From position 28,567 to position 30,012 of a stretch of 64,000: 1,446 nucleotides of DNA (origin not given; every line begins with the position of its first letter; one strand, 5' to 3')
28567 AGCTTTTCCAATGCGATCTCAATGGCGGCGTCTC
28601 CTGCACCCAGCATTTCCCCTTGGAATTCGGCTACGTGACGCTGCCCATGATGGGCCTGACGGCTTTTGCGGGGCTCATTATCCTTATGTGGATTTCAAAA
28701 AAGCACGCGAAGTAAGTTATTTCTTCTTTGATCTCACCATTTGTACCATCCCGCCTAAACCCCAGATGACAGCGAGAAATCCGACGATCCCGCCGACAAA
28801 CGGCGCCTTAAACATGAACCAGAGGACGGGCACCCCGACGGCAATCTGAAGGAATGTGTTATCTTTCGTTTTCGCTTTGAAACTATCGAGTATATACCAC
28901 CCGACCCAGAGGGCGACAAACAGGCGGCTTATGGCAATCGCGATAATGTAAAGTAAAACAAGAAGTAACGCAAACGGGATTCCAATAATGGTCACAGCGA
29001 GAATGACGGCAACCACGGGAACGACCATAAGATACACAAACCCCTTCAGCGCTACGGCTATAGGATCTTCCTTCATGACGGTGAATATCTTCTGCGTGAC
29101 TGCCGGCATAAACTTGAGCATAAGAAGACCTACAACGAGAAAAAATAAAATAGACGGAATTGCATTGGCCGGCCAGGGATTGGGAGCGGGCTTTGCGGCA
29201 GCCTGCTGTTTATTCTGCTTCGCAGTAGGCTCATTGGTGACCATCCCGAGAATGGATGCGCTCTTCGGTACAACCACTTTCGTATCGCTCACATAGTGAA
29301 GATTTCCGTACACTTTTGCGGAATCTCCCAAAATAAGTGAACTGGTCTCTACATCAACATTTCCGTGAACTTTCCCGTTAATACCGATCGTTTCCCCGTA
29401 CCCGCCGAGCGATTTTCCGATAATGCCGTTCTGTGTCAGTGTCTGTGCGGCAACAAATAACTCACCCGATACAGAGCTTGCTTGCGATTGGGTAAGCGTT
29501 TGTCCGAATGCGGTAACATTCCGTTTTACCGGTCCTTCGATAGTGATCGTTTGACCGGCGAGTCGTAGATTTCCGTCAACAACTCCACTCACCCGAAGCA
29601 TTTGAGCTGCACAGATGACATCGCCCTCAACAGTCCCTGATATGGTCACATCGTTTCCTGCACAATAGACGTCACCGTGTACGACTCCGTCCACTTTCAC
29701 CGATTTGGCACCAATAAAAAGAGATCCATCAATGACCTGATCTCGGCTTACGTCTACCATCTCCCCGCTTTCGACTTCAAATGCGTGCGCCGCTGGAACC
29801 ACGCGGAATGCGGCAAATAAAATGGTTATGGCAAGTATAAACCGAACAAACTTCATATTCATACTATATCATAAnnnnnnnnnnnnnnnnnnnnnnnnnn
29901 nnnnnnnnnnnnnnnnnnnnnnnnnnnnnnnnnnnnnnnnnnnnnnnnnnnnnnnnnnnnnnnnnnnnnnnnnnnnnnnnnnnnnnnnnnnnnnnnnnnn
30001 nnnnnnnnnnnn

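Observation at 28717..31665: PCP-motif (P1B-5-like) P-type ATPase co-transcribed with a periplasmic beta-helix / 4-TM protein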

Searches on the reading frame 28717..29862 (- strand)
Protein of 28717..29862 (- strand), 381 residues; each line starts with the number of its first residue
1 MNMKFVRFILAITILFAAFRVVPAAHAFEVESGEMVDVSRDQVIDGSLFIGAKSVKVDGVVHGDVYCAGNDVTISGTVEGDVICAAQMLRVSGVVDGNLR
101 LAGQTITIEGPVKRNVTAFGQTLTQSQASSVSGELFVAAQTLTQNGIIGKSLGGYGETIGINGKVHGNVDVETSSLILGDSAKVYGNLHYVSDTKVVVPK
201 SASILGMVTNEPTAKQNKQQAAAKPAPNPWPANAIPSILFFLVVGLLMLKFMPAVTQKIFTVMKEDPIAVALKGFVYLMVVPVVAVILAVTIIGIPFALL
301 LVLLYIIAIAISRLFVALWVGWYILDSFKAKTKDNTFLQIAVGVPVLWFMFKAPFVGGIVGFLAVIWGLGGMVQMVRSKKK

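Call 3: search_protein_families(library=pfam, proteins=[window:28717-29862:-], max_evalue=0.01)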
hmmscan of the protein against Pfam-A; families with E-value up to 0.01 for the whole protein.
window:28717-29862:- (381 aa): 1 family
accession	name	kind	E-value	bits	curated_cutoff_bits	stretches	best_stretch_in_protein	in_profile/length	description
PF04519.19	Bactofilin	-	1.2e-10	41.9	27.9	1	70-147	17-92/98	Polymer-forming cytoskeletal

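Call 4: search_protein_families(library=ncbifam, proteins=[window:28717-29862:-], max_evalue=0.01)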
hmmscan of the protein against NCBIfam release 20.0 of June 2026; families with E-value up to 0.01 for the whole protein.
window:28717-29862:- (381 aa): 0 families

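Call 11: find_homologous_proteins(query=window:28717-29862:-, max_evalue=0.00001)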
Query window:28717-29862:- (381 aa): 237 proteins with E <= 0.00001 among 8000 candidates; the best 120 are listed.
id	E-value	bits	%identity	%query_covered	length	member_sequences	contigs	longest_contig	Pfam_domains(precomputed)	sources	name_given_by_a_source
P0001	3.3e-239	811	100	99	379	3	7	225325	PF26514.1,PF04519.20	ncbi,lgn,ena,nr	ncbi:MAG TPA: polymer-forming cytoskeletal protein [Patescibacteria group bacterium]|nr:polymer-form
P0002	3.9e-178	610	72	99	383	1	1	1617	PF26514.1,PF04519.20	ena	-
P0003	3.4e-114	400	49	100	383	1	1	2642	PF26514.1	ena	-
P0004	3.9e-114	400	52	94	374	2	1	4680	PF26514.1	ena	-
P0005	1.4e-111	392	49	99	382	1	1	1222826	PF26514.1,PF04519.20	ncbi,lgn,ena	-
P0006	1.0e-109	385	48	99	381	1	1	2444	PF26514.1,PF04519.20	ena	-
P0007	2.4e-92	328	43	99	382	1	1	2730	PF26514.1,PF04519.20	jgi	jgi:cytoskeletal protein CcmA (bactofilin family)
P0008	1.1e-91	326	44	99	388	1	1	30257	PF26514.1,PF04519.20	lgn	-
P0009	8.5e-87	310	45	92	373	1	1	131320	PF26514.1,PF04519.20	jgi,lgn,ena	-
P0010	1.5e-85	306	43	99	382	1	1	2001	PF26514.1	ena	-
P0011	1.5e-81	293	43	99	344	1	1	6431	PF26514.1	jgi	jgi:cytoskeletal protein CcmA (bactofilin family)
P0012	2.3e-79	286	39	98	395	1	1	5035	PF26514.1,PF04519.20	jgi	jgi:cytoskeletal protein CcmA (bactofilin family)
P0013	4.5e-78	281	39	98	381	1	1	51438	PF26514.1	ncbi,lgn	-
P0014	1.7e-76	276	38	100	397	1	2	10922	PF26514.1,PF04519.20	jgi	jgi:cytoskeletal protein CcmA (bactofilin family)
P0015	2.4e-76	276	39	99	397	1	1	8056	PF26514.1,PF04519.20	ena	-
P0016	7.5e-75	271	41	98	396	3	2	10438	PF26514.1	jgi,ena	-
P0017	2.2e-74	269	38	99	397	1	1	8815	PF26514.1,PF04519.20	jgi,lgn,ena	-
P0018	2.9e-74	269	36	97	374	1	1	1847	PF26514.1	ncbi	-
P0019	1.6e-72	263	38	96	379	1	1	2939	PF26514.1,PF04519.20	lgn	-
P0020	2.6e-72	262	37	98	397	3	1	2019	PF26514.1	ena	-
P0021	4.2e-72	262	37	93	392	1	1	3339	PF26514.1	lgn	-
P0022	1.7e-71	260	41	92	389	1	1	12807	PF26514.1,PF04519.20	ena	-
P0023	1.7e-71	260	37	98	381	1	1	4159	PF26514.1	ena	-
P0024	2.2e-71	259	39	98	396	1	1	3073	PF26514.1,PF04519.20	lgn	-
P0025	1.7e-70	256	38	96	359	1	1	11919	PF26514.1,PF04519.20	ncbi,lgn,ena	-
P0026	1.0e-69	254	37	93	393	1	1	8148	PF26514.1,PF04519.20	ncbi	-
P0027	2.1e-69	253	39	97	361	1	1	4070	PF26514.1,PF04519.20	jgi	jgi:cytoskeletal protein CcmA (bactofilin family)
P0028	3.2e-69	252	38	98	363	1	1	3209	PF26514.1,PF04519.20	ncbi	-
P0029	3.5e-69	252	36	98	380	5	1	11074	PF26514.1,PF04519.20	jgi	jgi:cytoskeletal protein CcmA (bactofilin family)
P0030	1.0e-66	244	38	94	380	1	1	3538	PF26514.1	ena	-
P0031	1.4e-64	237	47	65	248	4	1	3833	PF26514.1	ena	-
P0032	7.5e-64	234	34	94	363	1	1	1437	PF26514.1,PF04519.20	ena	-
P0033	2.1e-61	226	36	93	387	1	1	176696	PF26514.1,PF04519.20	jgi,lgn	jgi:cytoskeletal protein CcmA (bactofilin family)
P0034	2.6e-61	226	33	100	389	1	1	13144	PF26514.1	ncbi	-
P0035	2.0e-60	223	35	99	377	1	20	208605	PF26514.1,PF04519.20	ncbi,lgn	-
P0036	5.2e-59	219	35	99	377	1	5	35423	PF26514.1,PF04519.20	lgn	-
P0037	3.0e-58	216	37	95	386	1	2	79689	PF04893.23,PF26514.1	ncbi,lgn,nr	ncbi:MAG TPA: hypothetical protein VLF60_03900 [Candidatus Saccharimonadales bacterium]|nr:hypotheti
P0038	8.5e-58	215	32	100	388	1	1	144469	PF26514.1,PF04519.20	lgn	-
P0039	1.1e-57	214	35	99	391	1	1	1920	PF26514.1,PF04519.20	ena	-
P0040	1.4e-57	214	35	98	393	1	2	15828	PF26514.1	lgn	-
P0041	2.0e-57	213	37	90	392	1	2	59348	PF26514.1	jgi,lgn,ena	-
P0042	2.7e-57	213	35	92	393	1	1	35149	PF26514.1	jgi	jgi:cytoskeletal protein CcmA (bactofilin family)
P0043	5.1e-57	212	37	93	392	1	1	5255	PF26514.1,PF03961.20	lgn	-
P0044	8.5e-57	211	35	92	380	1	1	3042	PF26514.1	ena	-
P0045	9.3e-57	211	36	95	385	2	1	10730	PF26514.1,PF04519.20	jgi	-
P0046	2.0e-56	210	34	99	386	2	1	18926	PF26514.1,PF04519.20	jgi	jgi:cytoskeletal protein CcmA (bactofilin family)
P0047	5.3e-56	209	36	93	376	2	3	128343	PF26514.1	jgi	jgi:cytoskeletal protein CcmA (bactofilin family)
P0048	5.8e-56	209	37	91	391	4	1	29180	PF26514.1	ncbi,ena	-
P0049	1.3e-55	207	35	98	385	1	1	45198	PF26514.1,PF04519.20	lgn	-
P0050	5.4e-55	205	34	92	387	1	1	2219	PF26514.1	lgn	-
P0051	6.7e-55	205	34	99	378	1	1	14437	PF26514.1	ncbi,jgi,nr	ncbi:MAG: hypothetical protein MUD10_01380 [Candidatus Pacebacteria bacterium]|jgi:membrane protease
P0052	6.9e-55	205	34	90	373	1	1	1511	PF26514.1,PF04519.20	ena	-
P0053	6.7e-54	202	36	93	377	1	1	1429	PF26514.1,PF04519.20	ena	-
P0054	7.7e-54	202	32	93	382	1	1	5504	PF26514.1,PF04519.20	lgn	-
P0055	3.4e-53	199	36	91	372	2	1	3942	PF26514.1,PF04519.20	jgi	jgi:cytoskeletal protein CcmA (bactofilin family)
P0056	4.1e-53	199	33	94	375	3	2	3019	PF26514.1,PF04519.20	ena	-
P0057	7.3e-53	198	34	91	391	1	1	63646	PF26514.1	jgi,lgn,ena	-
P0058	8.4e-53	198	34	92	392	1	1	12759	PF26514.1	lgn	-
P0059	1.0e-52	198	34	96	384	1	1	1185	PF26514.1,PF04519.20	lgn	-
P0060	1.5e-52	197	34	95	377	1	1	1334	PF26514.1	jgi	jgi:cytoskeletal protein CcmA (bactofilin family)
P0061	5.5e-52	195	32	92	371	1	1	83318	PF26514.1,PF04519.20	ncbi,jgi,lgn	ncbi:MAG TPA: polymer-forming cytoskeletal protein [Candidatus Saccharimonadia bacterium]|jgi:hypoth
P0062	6.9e-52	195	32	96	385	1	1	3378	PF26514.1,PF04519.20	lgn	-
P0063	9.1e-52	195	33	97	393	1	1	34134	PF26514.1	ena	-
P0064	1.7e-51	194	33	93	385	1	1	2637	PF26514.1,PF04519.20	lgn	-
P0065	2.4e-51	193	35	94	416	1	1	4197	PF26514.1,PF04519.20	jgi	jgi:cytoskeletal protein CcmA (bactofilin family)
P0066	3.1e-51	193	32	100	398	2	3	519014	PF26514.1,PF04519.20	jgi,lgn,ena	-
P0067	1.0e-50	191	35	93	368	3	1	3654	PF26514.1,PF04519.20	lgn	-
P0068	1.4e-50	191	32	95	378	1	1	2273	PF26514.1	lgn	-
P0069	4.8e-50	189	30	92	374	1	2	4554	PF26514.1,PF04519.20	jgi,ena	-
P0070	1.8e-49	187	32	91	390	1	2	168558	PF26514.1,PF04519.20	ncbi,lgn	-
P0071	3.7e-49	186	32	98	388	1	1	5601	PF26514.1,PF04519.20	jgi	-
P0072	5.5e-49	186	32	94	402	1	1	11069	PF26514.1,PF04519.20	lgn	-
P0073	5.8e-49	185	33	92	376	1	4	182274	PF26514.1,PF04519.20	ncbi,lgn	-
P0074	2.2e-48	184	31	96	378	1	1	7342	PF26514.1,PF04519.20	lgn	-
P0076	1.2e-47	181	34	98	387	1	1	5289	PF26514.1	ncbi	-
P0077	2.3e-47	180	33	93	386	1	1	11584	PF26514.1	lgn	-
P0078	5.7e-47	179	33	93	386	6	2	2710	PF26514.1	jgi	jgi:cytoskeletal protein CcmA (bactofilin family)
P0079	1.1e-46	178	31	98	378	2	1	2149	PF26514.1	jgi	-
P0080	1.5e-46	178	32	98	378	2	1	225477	PF26514.1,PF04519.20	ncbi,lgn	-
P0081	3.0e-46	177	33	93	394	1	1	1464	PF26514.1,PF04519.20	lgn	-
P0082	3.3e-46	176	33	91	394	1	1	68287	PF26514.1,PF04519.20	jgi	jgi:cytoskeletal protein CcmA (bactofilin family)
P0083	7.6e-46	175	33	92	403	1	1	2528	PF26514.1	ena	-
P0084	1.0e-45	175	31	93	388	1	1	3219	PF26514.1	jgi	jgi:hypothetical protein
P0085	1.4e-45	174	34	99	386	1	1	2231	PF26514.1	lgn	-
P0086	1.6e-45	174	33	95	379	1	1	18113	PF26514.1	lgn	-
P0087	1.9e-45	174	31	93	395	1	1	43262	PF26514.1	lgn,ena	-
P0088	2.3e-45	174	32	97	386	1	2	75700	PF26514.1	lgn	-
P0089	3.3e-45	173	31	94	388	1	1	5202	PF26514.1,PF04519.20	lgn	-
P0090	4.5e-45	173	32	97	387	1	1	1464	PF26514.1,PF04519.20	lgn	-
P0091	8.1e-45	172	31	99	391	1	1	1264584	PF26514.1,PF04519.20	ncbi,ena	-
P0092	1.6e-44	171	32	93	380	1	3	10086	PF26514.1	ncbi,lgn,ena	-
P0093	3.0e-44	170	31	98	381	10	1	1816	PF26514.1,PF04519.20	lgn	-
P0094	4.5e-44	169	34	86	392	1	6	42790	PF26514.1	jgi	jgi:hypothetical protein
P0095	1.0e-43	168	30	98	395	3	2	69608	PF26514.1,PF04519.20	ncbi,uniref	ncbi:polymer-forming cytoskeletal protein [Desemzia sp. FAM 24101]|uniref:bactofilin family protein 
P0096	2.0e-43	167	33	94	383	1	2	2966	PF26514.1,PF04519.20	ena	-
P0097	2.6e-43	167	32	99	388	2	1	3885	PF26514.1,PF04519.20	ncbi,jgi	-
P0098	3.5e-43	166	33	91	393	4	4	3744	PF26514.1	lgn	-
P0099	3.5e-43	166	32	94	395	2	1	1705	PF26514.1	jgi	jgi:hypothetical protein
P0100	3.6e-43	166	33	92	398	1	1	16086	PF26514.1,PF04519.20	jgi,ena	-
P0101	3.9e-43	166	38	51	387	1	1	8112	PF26514.1,PF04519.20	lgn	-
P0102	3.9e-43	166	33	94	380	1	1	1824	PF26514.1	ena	-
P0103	4.0e-43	166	31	88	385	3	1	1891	PF26514.1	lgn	-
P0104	5.5e-43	166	30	93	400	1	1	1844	PF26514.1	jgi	jgi:hypothetical protein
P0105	9.9e-43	165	33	90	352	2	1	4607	PF26514.1,PF04519.20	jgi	jgi:cytoskeletal protein CcmA (bactofilin family)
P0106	1.0e-42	165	31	95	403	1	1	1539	PF26514.1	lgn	-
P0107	1.2e-42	165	32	90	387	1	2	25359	PF26514.1,PF03600.23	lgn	-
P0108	1.2e-42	165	33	99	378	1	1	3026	PF26514.1,PF04519.20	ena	-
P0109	1.3e-42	165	27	97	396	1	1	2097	PF26514.1,PF04519.20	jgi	jgi:cytoskeletal protein CcmA (bactofilin family)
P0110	1.5e-42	164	29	99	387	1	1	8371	PF26514.1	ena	-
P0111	1.6e-42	164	30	96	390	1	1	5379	PF26514.1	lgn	-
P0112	2.0e-42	164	32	92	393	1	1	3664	PF26514.1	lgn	-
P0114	4.8e-42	163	32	97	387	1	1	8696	PF26514.1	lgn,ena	-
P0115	5.9e-42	162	31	98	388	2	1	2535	PF26514.1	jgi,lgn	-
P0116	9.0e-42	162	28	92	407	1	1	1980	PF26514.1,PF04519.20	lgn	-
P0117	9.5e-42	162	32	90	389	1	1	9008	PF26514.1,PF04519.20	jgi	jgi:cytoskeletal protein CcmA (bactofilin family)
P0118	1.2e-41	161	31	88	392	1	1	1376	PF26514.1,PF04519.20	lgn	-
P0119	1.5e-41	161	32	93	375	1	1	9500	PF26514.1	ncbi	ncbi:MAG TPA: hypothetical protein VI322_01510 [Candidatus Saccharimonadia bacterium]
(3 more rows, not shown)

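Call 18: find_related_loci(query=A2, collection=genome_contigs, flank=8000)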
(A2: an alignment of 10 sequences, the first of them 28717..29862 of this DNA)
Query A2 (381 aa) in genome_contigs; peptide patterns used: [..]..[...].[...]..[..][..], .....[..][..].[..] (x = any residue, [..] = any of these).
199 stretches matched a pattern; 146 encode a relative of the query (tblastn E <= 1e-3); the best 80 are kept; 80 distinct loci.
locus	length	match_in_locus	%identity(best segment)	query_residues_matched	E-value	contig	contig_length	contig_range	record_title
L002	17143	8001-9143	49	1-381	9e-117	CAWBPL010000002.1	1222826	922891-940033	MAG: Candidatus Gottesmanbacteria bacterium isolate MFD01476.bin.2.135 genome assembly, contig: contig_74641, whole geno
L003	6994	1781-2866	48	23-381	6e-106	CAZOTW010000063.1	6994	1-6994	MAG TPA_asm: uncultured Gammaproteobacteria bacterium isolate SRP080215_co1_129 genome assembly, contig: NODE_16713_leng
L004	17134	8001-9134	39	6-380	2e-80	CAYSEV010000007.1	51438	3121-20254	MAG TPA_asm: uncultured Gammaproteobacteria bacterium isolate SRP342105_co1_249 genome assembly, contig: NODE_813_length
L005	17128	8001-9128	35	2-377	9e-73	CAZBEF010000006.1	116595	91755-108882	MAG TPA_asm: uncultured Gammaproteobacteria bacterium isolate SRP278252_co2_430 genome assembly, contig: NODE_214_length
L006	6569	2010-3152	36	8-381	5e-71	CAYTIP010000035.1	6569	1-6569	MAG TPA_asm: uncultured Gammaproteobacteria bacterium isolate SRP220891_co1_172 genome assembly, contig: NODE_23285_leng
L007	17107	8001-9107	36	7-373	9e-71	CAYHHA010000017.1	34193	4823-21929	MAG TPA_asm: uncultured Gammaproteobacteria bacterium isolate ERP119702_co3_129 genome assembly, contig: NODE_665_length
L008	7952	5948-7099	34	1-380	2e-64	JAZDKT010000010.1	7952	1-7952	MAG: Candidatus Falkowbacteria bacterium isolate MEGAHIT-group-0.550 k141_4318550, whole genome shotgun sequence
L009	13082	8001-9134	33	1-381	6e-64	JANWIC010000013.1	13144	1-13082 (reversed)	MAG: Patescibacteria group bacterium isolate CRAIB_MAG31 c_000000042680, whole genome shotgun sequence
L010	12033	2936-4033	36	10-372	9e-63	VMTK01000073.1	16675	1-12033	MAG: Candidatus Falkowbacteria bacterium isolate S3_17 k141_5148, whole genome shotgun sequence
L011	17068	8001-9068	36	24-380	3e-61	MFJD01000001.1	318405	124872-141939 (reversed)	MAG: Candidatus Gottesmanbacteria bacterium RBG_16_52_11 RBG_16_scaffold_121, whole genome shotgun sequence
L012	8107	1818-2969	34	2-377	2e-61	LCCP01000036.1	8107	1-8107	MAG: Parcubacteria group bacterium GW2011_GWC2_42_12 UU95_C0036, whole genome shotgun sequence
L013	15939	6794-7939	32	10-377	6e-60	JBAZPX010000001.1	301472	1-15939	MAG: Patescibacteria group bacterium isolate SO_2017_SWC_4 scaffold_43_c1_LP-4_2017, whole genome shotgun sequence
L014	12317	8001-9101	34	5-377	9e-60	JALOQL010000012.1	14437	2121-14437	MAG: Candidatus Paceibacterota bacterium isolate Prado154 scaffold_5910, whole genome shotgun sequence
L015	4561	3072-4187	31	1-372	3e-59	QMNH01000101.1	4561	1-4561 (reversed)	MAG: Candidatus Falkowbacteria bacterium isolate B7_G4 B7_Guay4_scaffold_30589, whole genome shotgun sequence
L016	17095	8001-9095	32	14-381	3e-59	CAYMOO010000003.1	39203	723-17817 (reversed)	MAG TPA_asm: uncultured Gammaproteobacteria bacterium isolate SRP278252_co2_62 genome assembly, contig: NODE_1915_length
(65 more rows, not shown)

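Call 26: find_encoding_contigs(protein=P0004, flank=5000, max_places=3)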
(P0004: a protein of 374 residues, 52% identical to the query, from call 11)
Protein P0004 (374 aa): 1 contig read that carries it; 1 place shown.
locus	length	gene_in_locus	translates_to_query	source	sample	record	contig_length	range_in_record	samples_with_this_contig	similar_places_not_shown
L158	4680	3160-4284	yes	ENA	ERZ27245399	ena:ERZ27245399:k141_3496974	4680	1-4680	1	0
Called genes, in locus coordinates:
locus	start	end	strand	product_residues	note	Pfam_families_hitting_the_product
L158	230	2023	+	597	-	PF00122:E1-E2_ATPase, PF00702:Hydrolase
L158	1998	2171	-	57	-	-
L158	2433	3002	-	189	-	PF00300:His_Phos_1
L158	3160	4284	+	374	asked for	PF26514:DUF8173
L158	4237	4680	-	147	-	?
